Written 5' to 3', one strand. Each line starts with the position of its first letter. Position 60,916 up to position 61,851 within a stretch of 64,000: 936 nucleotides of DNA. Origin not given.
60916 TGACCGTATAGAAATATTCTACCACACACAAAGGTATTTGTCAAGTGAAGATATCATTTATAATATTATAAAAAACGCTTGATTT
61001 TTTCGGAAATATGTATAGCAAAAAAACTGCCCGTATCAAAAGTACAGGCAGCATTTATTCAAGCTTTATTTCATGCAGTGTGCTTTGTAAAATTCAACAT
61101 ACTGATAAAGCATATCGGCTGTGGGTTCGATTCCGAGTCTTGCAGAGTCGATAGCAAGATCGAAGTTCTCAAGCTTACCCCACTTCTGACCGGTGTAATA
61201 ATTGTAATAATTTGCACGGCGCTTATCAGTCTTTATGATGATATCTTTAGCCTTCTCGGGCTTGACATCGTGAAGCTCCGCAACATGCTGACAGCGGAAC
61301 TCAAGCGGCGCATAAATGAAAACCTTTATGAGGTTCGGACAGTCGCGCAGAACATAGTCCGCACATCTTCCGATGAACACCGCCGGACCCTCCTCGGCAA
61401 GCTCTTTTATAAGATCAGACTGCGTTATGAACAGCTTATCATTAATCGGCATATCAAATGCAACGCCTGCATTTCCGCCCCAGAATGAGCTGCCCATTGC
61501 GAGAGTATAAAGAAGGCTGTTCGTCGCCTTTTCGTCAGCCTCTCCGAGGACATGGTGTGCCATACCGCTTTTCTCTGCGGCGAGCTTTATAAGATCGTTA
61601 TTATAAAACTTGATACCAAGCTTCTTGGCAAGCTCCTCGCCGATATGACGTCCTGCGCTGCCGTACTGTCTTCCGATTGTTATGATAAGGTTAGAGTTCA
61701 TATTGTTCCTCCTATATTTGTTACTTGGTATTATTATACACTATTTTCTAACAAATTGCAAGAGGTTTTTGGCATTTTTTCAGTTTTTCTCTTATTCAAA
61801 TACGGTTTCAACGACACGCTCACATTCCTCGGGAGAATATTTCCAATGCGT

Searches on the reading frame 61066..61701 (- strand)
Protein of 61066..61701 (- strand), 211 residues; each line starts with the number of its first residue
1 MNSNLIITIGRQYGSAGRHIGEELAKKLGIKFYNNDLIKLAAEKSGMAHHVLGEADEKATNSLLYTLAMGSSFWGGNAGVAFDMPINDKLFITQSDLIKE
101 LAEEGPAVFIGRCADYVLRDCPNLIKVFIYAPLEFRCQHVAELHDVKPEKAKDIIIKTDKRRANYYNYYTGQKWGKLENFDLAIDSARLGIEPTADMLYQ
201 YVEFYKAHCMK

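Call 94: search_protein_families(library=pfam, proteins=[window:61066-61701:-], max_evalue=0.001)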
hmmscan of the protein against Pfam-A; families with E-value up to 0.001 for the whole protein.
window:61066-61701:- (211 aa): 1 family
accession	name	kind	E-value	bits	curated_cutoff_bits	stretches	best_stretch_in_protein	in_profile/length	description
PF13189.12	Cytidylate_kin2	-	3.5e-55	187.3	28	1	6-187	1-175/176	Cytidylate kinase-like family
